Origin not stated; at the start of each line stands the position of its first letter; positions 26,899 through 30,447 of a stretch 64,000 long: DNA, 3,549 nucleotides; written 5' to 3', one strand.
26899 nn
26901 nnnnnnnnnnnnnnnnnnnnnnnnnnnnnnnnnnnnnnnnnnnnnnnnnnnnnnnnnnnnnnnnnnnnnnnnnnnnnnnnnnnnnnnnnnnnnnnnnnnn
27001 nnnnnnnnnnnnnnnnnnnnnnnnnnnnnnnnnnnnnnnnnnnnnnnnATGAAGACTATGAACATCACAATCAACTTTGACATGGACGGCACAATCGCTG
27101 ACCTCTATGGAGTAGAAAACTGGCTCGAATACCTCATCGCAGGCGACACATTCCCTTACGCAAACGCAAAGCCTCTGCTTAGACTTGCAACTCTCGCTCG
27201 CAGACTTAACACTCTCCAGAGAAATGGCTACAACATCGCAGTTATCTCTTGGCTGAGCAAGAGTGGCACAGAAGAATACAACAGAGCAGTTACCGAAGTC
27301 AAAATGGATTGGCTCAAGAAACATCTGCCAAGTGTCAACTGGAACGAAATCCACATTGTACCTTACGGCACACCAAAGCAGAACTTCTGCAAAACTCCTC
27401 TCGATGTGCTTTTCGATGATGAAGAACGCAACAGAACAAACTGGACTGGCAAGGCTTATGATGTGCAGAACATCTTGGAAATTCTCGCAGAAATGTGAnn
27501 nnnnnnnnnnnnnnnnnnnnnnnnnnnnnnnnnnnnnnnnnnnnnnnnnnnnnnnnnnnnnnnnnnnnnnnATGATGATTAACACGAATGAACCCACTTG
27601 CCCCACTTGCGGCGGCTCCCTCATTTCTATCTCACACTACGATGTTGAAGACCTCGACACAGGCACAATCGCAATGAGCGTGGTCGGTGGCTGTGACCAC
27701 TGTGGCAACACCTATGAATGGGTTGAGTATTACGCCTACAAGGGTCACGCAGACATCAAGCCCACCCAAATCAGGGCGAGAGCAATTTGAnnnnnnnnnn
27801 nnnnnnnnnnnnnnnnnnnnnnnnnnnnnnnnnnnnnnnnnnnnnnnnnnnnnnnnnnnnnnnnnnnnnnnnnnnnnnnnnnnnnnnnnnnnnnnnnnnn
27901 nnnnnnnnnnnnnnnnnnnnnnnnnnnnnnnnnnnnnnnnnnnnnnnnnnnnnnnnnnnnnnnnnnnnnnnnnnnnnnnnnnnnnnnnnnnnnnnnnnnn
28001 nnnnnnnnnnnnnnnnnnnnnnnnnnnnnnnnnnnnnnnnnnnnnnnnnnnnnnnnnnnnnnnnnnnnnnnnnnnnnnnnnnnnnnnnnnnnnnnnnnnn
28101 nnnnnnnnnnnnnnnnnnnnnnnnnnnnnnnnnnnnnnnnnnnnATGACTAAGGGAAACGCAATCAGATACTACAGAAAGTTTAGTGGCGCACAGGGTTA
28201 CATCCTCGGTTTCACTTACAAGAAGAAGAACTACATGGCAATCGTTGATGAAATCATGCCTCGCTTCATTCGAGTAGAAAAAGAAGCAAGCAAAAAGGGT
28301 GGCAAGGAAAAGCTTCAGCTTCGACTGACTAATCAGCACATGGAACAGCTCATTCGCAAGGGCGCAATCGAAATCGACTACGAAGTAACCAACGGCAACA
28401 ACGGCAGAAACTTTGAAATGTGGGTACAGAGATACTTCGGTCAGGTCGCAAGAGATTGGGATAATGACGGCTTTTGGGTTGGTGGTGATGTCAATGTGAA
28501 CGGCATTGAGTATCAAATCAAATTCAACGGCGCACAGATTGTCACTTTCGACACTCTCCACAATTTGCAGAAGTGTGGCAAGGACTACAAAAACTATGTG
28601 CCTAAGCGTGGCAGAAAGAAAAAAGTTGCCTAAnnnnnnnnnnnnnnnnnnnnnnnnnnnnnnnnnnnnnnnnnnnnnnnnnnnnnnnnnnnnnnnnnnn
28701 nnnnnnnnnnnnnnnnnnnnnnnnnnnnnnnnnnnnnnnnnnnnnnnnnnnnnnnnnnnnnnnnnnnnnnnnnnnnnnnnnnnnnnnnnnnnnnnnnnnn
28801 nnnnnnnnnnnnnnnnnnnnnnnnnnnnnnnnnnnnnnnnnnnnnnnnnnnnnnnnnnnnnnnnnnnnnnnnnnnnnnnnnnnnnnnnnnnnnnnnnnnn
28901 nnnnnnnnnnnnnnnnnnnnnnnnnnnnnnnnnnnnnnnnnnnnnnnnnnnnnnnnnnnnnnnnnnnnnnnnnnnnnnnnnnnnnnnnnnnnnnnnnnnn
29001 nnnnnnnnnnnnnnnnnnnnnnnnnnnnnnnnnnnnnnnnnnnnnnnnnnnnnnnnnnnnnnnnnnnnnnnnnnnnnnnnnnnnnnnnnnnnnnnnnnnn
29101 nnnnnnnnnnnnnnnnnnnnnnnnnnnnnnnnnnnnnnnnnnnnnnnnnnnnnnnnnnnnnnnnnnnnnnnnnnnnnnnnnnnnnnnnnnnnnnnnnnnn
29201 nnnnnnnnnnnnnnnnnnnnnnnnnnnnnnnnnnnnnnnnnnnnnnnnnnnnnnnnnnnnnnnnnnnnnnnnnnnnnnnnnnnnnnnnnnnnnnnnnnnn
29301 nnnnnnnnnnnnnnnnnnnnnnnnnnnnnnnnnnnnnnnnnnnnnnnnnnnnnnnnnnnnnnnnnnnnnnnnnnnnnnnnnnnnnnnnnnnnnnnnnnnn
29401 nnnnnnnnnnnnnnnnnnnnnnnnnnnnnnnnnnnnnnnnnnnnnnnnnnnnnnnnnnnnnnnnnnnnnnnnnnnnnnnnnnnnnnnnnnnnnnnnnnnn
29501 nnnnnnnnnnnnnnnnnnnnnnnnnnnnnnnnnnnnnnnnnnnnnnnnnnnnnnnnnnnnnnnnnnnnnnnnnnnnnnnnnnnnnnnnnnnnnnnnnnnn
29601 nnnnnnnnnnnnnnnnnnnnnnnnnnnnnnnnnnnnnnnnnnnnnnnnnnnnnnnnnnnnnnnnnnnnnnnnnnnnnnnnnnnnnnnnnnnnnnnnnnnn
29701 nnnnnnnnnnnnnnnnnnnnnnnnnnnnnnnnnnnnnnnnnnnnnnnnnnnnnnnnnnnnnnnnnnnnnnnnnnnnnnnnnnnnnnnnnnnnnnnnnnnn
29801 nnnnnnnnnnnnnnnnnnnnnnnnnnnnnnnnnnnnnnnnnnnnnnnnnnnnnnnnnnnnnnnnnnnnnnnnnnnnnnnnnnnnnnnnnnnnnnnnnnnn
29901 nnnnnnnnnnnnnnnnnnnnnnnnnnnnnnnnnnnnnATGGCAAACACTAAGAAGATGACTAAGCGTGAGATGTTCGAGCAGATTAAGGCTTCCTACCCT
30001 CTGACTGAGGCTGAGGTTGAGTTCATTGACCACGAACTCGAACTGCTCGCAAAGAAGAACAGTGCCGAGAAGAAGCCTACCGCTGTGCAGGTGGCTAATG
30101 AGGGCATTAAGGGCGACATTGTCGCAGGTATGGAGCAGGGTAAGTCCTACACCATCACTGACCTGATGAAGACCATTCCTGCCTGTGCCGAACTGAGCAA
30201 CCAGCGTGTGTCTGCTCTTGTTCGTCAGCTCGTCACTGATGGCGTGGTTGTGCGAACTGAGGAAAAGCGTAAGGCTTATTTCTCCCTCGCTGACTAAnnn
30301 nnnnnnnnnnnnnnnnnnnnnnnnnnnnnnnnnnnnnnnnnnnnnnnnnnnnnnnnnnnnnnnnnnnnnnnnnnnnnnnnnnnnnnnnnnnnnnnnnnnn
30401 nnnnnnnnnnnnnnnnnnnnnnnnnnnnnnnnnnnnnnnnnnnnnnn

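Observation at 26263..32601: Two paralogous DEDDh 3'-5' exonucleases plus a HAD deoxynucleotidase in the early region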

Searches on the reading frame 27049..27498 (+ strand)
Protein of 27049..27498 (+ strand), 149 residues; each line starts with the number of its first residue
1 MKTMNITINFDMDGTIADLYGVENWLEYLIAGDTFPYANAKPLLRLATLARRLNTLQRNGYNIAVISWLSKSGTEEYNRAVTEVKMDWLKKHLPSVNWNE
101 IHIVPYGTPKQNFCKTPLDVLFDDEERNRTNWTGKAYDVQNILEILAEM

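Call 4: search_protein_families(library=pfam, proteins=[window:27049-27498:+], max_evalue=0.1)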
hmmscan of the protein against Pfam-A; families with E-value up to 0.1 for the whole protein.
window:27049-27498:+ (149 aa): 2 families
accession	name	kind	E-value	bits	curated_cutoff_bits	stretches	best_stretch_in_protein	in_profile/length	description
PF06941.18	NT5C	-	2.3e-06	28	24.8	1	77-136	95-147/180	5' nucleotidase, deoxy (Pyrimidine), cytosolic type C protein (NT5C)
PF20785.2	MACPF_D3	-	0.041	14.5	25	1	11-28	29-46/66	MACPF protein, D3 domain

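Call 6: search_protein_families(library=phrogs, proteins=[window:27049-27498:+], max_evalue=0.01)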
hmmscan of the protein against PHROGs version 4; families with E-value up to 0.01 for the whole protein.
window:27049-27498:+ (149 aa): 3 families
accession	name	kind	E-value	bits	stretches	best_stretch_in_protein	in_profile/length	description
phrog_2643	-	moron, auxiliary metabolic gene and host takeover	8.3e-11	42.9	1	37-133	54-147/182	5'-3' deoxyribonucleotidase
phrog_420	-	unknown function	3.6e-08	34.2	1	53-134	93-167/267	unknown function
phrog_1238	-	moron, auxiliary metabolic gene and host takeover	0.00062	20.4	1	4-143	21-129/155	phosphoheptose isomerase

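Call 43: search_solved_structures(query=window:27049-27498:+, max_evalue=1, show_alignments=2)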
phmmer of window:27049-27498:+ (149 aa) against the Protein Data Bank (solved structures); distinct sequences matched with E-value up to 1: 4.
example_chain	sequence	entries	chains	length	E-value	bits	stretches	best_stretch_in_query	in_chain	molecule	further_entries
1oap_A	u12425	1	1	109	0.37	13.9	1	53-110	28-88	PEPTIDOGLYCAN-ASSOCIATED LIPOPROTEIN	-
2hqs_H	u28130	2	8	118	0.45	13.6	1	53-110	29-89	Peptidoglycan-associated lipoprotein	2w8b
4l9m_A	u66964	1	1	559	0.67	13.1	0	9-75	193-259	RAS guanyl-releasing protein 1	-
9rle_P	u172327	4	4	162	0.92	12.6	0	53-110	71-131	Peptidoglycan-associated lipoprotein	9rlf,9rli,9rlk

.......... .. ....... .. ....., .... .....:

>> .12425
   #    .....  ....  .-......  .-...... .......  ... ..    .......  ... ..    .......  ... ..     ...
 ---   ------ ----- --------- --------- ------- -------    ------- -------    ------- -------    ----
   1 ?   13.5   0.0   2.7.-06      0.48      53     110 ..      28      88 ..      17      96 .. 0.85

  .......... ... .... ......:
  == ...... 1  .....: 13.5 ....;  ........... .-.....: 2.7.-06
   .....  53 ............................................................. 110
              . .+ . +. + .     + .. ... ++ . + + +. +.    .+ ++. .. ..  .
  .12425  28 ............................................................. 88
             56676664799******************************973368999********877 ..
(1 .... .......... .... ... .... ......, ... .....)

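Call 44: search_protein_families(library=ncbifam, proteins=[window:27049-27498:+], max_evalue=0.01)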
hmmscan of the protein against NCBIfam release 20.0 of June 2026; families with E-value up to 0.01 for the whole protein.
window:27049-27498:+ (149 aa): 1 family
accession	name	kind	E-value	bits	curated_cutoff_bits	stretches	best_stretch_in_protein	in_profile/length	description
TIGR01681.1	HAD-SF-IIIC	subfamily_domain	0.0017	19.2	35.75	1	8-131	3-127/132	HAD-IIIC family phosphatase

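Call 67: find_homologous_proteins(query=window:27049-27498:+, max_evalue=0.001)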
Query window:27049-27498:+ (149 aa): 8000 proteins with E <= 0.001 among 8000 candidates; the best 120 are listed.
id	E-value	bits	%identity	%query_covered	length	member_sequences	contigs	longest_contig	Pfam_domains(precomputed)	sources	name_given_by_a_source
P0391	9.8e-93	326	95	100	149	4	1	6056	PF06941.18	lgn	-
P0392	9.6e-90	316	93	99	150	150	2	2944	PF06941.18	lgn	-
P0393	1.2e-89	316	94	100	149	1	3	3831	PF06941.18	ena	-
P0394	4.6e-89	314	93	100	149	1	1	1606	PF06941.18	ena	-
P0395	1.3e-88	312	93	100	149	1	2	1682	PF06941.18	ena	-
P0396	2.1e-88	312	93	100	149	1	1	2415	PF06941.18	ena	-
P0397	3.4e-88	311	93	100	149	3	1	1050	PF06941.18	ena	-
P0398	1.0e-87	310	90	100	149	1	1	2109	PF06941.18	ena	-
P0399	5.0e-87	307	92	100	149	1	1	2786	PF06941.18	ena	-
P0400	9.3e-87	306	88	100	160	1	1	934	PF06941.18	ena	-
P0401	1.5e-86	306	88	100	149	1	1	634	PF06941.18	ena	-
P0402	3.8e-86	304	91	100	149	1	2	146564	PF06941.18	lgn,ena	-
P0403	3.9e-86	304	92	98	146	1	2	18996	PF06941.18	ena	-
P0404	4.8e-86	304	87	100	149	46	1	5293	PF06941.18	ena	-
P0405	5.3e-86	304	92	98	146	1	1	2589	PF06941.18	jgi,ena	-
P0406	6.0e-86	304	91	100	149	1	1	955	PF06941.18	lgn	-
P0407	9.8e-86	303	87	100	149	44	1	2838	PF06941.18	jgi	jgi:hypothetical protein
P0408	1.0e-85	303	87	100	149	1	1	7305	PF06941.18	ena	-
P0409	1.6e-85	302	87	100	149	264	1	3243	PF06941.18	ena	-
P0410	1.8e-85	302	88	100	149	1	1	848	PF06941.18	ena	-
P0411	2.8e-85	302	90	100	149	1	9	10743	PF06941.18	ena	-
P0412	4.5e-85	301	85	100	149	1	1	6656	PF06941.18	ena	-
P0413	7.5e-85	300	90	100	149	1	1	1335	PF06941.18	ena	-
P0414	9.0e-85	300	89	100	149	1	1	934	PF06941.18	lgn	-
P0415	9.3e-85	300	87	100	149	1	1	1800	PF06941.18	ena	-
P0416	9.3e-85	300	90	100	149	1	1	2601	PF06941.18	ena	-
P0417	1.1e-84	300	86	100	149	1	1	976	PF06941.18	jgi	jgi:histidinol phosphatase-like enzyme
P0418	1.2e-84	300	89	100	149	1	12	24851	PF06941.18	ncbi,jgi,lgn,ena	jgi:hypothetical protein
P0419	1.3e-84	299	90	100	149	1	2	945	PF06941.18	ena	-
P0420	1.5e-84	299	89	100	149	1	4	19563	PF06941.18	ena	-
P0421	2.0e-84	299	88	98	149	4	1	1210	PF06941.18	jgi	jgi:hypothetical protein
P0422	2.2e-84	299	89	100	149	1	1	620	PF06941.18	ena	-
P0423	2.4e-84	299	86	100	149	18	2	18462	PF06941.18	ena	-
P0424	2.5e-84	299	87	100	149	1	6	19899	PF06941.18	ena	-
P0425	2.6e-84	299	89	100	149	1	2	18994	PF06941.18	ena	-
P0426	2.7e-84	298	89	100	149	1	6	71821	PF06941.18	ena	-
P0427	3.3e-84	298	89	100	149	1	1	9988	PF06941.18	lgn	-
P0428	3.5e-84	298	89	100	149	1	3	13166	PF06941.18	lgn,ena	-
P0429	3.9e-84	298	86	100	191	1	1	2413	PF06941.18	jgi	-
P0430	4.0e-84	298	86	100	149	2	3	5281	PF06941.18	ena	-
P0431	5.9e-84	297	89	100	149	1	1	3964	PF06941.18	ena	-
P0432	6.2e-84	297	89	100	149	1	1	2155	PF06941.18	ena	-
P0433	7.9e-84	297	89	100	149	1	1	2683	PF06941.18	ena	-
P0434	8.2e-84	297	89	100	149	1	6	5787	PF06941.18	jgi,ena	jgi:hypothetical protein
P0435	8.2e-84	297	89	100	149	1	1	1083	PF06941.18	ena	-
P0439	1.3e-83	296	86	100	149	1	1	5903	PF06941.18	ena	-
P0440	1.5e-83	296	89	100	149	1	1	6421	PF06941.18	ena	-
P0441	1.7e-83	296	89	100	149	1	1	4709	PF06941.18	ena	-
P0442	1.8e-83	296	87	98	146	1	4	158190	PF06941.18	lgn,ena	-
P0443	2.0e-83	296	85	100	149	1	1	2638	PF06941.18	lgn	-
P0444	2.3e-83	295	88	100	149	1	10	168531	PF06941.18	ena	-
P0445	2.4e-83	295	89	100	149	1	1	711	PF06941.18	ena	-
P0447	3.1e-83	295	85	100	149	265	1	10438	PF06941.18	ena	-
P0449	3.9e-83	295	87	98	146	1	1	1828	PF06941.18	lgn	-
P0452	5.3e-83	294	87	97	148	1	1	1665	PF06941.18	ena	-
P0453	5.8e-83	294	88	100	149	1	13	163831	PF06941.18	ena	-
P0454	8.6e-83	294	86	98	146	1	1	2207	PF06941.18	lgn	-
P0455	9.1e-83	293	83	100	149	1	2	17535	PF06941.18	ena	-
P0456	1.0e-82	293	87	98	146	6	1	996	PF06941.18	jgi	jgi:hypothetical protein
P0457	1.0e-82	293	88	100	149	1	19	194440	PF06941.18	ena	-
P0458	1.2e-82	293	87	100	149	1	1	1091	PF06941.18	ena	-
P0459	1.2e-82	293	85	100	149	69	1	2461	PF06941.18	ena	-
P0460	1.6e-82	293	84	99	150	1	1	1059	PF06941.18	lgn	-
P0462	1.8e-82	293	85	100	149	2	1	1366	PF06941.18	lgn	-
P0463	4.6e-82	291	86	100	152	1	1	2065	PF06941.18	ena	-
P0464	9.0e-82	290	84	100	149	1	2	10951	PF06941.18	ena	-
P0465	9.9e-82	290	84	100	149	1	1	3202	PF06941.18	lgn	-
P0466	1.0e-81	290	88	95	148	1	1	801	PF06941.18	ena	-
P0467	1.0e-81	290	88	95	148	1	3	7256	PF06941.18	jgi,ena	-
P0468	1.0e-81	290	88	95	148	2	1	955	PF06941.18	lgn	-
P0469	1.1e-81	290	84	100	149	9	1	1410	PF06941.18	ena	-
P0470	1.2e-81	290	88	95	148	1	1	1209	PF06941.18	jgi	jgi:hypothetical protein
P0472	1.5e-81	290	88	95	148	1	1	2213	PF06941.18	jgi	jgi:hypothetical protein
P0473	1.6e-81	289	85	98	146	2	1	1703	PF06941.18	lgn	-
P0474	1.9e-81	289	82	100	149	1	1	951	PF06941.18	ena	-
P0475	1.9e-81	289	87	100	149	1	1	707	PF06941.18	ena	-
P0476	2.8e-81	289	87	95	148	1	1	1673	PF06941.18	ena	-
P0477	2.9e-81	289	83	97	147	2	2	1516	PF06941.18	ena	-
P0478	2.9e-81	289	84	99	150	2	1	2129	PF06941.18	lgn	-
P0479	3.4e-81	288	87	95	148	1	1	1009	PF06941.18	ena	-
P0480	3.8e-81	288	87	95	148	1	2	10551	PF06941.18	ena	-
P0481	5.2e-81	288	87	100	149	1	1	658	PF06941.18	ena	-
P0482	5.7e-81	288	83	100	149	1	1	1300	PF06941.18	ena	-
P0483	6.1e-81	288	84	98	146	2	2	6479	PF06941.18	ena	-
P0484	6.4e-81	287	84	100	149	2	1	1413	PF06941.18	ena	-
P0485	6.6e-81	287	83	99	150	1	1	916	PF06941.18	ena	-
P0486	6.8e-81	287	84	99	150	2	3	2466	PF06941.18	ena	-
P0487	9.6e-81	287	87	95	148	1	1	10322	PF06941.18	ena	-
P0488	1.3e-80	287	83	100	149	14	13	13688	PF06941.18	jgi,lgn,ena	jgi:histidinol phosphatase-like enzyme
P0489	1.4e-80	286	83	100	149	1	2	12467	PF06941.18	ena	-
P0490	1.4e-80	286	84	98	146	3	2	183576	PF06941.18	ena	-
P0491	1.4e-80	286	84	99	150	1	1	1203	PF06941.18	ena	-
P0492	1.7e-80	286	85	98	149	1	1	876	PF06941.18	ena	-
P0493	1.8e-80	286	84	99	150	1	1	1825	PF06941.18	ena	-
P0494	1.9e-80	286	83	100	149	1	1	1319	PF06941.18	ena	-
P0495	2.1e-80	286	83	100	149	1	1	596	PF06941.18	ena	-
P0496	2.4e-80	286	83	100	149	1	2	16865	PF06941.18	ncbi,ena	-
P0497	2.4e-80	286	83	100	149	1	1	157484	PF06941.18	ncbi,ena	-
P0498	2.8e-80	285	84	99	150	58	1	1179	PF06941.18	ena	-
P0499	2.9e-80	285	82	100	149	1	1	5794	PF06941.18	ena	-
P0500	3.7e-80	285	84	99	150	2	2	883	PF06941.18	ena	-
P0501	7.1e-80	284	83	98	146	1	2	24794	PF06941.18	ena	-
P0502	7.8e-80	284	85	100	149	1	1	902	PF06941.18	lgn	-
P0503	8.2e-80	284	85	100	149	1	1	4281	PF06941.18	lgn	-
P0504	1.0e-79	284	83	100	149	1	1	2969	PF06941.18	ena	-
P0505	1.1e-79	284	85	100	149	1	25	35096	PF06941.18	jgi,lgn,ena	jgi:5'(3')-deoxyribonucleotidase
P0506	1.1e-79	283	83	100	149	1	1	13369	PF06941.18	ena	-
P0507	1.3e-79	283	84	98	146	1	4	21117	PF06941.18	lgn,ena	-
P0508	1.3e-79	283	83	100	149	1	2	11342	PF06941.18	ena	-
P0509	1.4e-79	283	82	98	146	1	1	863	PF06941.18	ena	-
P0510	1.4e-79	283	81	99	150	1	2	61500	PF06941.18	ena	-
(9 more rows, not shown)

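Call 73: predict_structure(alignment_id=A3)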
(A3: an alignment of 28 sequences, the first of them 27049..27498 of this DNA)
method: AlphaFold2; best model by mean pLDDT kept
length: 149 residues; sequences in the alignment: 28
mean_pLDDT: 86.5   pTM: 0.82
mean pLDDT of the five models: 86.5, 86.0, 82.0, 81.8, 79.1
residues with pLDDT >= 90: 84; 70-90: 44; 50-70: 21; < 50: 0
segments of 3 or more residues with pLDDT < 50: none
pLDDT, mean of each block of 10 residues (from residue 1): 82 72 68 71 81 95 93 87 88 92 93 96 94 94 91
secondary structure, 60 per line:
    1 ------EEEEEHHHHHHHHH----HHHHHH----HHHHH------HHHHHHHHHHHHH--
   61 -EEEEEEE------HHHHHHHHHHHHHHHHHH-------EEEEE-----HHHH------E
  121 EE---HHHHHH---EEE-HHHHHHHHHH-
elements in order: E7-11 H12-20 H25-30 H35-39 H46-58 E62-68 H75-92 E100-104 H110-113 E120-122 H126-131 E135-137 H139-148

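Call 85: search_protein_families(library=padloc, proteins=[window:27049-27498:+], max_evalue=0.1)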
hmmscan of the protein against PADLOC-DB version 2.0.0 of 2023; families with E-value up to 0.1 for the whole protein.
window:27049-27498:+ (149 aa): 0 families

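Call 99: search_dna_similar(query=window:27049-27498:+, collection=phages, mode=protein, max_rows=30, max_evalue=0.001, rows=spread)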
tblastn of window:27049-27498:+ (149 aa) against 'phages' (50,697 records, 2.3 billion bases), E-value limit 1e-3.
Records with a match: 3; places in all: 3; records where one place covers at least 80% of the query: 3.
Best place of each record, by identity: <60% 3.
By first word of the organism name: Bacteriophage 2; Phage 1.
By host as written in the record: - 3.
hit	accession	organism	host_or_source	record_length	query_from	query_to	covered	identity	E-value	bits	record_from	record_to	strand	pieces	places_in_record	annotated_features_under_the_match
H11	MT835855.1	Bacteriophage sp.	human fecal samples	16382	7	132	85%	42.6%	8e-20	90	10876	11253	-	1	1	record has no annotation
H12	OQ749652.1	Phage Phass-1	human gut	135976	3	132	87%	41.2%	2e-20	92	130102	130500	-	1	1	hypothetical protein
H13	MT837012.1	Bacteriophage sp.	human fecal samples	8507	8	149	95%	37.6%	9e-16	78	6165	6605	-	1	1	record has no annotation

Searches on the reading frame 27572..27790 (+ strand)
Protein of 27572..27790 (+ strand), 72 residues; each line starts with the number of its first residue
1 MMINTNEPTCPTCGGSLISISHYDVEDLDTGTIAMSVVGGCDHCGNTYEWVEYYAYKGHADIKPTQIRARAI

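Call 4: search_protein_families(library=pfam, proteins=[window:27572-27790:+], max_evalue=0.1)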
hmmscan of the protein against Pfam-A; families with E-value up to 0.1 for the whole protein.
window:27572-27790:+ (72 aa): 14 families
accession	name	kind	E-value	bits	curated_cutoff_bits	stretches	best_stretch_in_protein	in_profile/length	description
PF19561.4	DUF6083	-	0.012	15.8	27.1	0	38-71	19-51/112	Family of unknown function (DUF6083)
PF13005.12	zf-IS66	-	0.018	15.9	27.3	0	8-27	2-22/46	zinc-finger binding domain of transposase IS66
PF22289.1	DmmA-like_C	-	0.019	15.3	27.4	0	4-23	15-34/44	Dimethylamine monooxygenase subunit DmmA-like, C-terminal domain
PF24042.1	DUF7351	-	0.023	14.9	31.2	1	7-49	66-105/177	Domain of unknown function (DUF7351)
PF10083.14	DUF2321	-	0.025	14.6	24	1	9-52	39-81/157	Uncharacterized protein conserved in bacteria (DUF2321)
PF09723.15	Zn_ribbon_8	-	0.032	14.7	34.4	0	4-15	23-34/41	Zinc ribbon domain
PF22425.1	ORF126-like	-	0.04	14.3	27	1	3-51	66-112/116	Hypothetical protein ORF126-like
PF19817.4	DUF6300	-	0.041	14.4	27.8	1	6-43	8-51/110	Family of unknown function (DUF6300)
PF12760.12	Zn_ribbon_IS1595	-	0.043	14.2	25.4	0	6-16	17-27/46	Transposase zinc-ribbon domain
PF23455.1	DUF7129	-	0.06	13.5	30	0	7-19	27-39/45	Domain of unknown function (DUF7129)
PF24460.1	DUF7575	-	0.064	13.1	28.5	0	6-17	2-13/28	Domain of unknown function (DUF7575)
PF23903.1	Phage_zn_bind_2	-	0.069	13.5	27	0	5-14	29-38/44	Phage zinc binding domain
PF14354.12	Lar_restr_allev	-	0.076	13.7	28.6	0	9-52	5-38/58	Restriction alleviation protein Lar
PF13453.11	Zn_ribbon_TFIIB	-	0.084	12.7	22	0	9-25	1-17/41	Transcription factor zinc-finger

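Call 6: search_protein_families(library=phrogs, proteins=[window:27572-27790:+], max_evalue=0.01)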
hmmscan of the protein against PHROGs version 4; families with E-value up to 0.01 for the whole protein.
window:27572-27790:+ (72 aa): 0 families

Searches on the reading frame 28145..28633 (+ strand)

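Call 4: search_protein_families(library=pfam, proteins=[window:28145-28633:+], max_evalue=0.1)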
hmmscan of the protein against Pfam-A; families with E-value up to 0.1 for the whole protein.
window:28145-28633:+ (162 aa): 0 families

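Call 6: search_protein_families(library=phrogs, proteins=[window:28145-28633:+], max_evalue=0.01)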
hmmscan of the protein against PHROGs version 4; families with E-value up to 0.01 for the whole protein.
window:28145-28633:+ (162 aa): 1 family
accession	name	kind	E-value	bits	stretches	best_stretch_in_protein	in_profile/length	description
phrog_10243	-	unknown function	0.0011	19.9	1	99-150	56-107/184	-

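Call 44: search_protein_families(library=ncbifam, proteins=[window:28145-28633:+], max_evalue=0.01)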
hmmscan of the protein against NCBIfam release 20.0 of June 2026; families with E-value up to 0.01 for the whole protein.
window:28145-28633:+ (162 aa): 0 families

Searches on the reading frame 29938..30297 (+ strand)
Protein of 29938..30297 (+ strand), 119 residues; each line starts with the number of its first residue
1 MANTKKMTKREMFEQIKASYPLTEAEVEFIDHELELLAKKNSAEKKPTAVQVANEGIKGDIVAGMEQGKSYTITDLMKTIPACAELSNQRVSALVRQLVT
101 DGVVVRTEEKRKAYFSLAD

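Call 4: search_protein_families(library=pfam, proteins=[window:29938-30297:+], max_evalue=0.1)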
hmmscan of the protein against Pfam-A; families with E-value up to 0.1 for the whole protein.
window:29938-30297:+ (119 aa): 6 families
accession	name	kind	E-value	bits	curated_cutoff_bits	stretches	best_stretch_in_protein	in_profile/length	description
PF03962.21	Mnd1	-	5.5e-05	23.8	23.5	1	66-104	7-45/60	Mnd1 HTH domain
PF10826.14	DUF2551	-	0.0073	17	23.4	0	54-100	9-55/83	Protein of unknown function (DUF2551)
PF12802.13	MarR_2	-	0.038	14.6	27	1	82-110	28-56/61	MarR family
PF01978.25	TrmB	-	0.049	13.9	25.6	0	79-114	27-62/68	Sugar-specific transcriptional regulator TrmB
PF03965.22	Penicillinase_R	-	0.07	13.9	22.6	0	68-116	16-64/115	Penicillinase repressor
PF00216.26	Bac_DNA_binding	-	0.08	13.6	22.4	0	7-30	1-24/90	Bacterial DNA-binding protein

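Call 6: search_protein_families(library=phrogs, proteins=[window:29938-30297:+], max_evalue=0.01)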
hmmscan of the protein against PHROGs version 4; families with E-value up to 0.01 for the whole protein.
window:29938-30297:+ (119 aa): 0 families
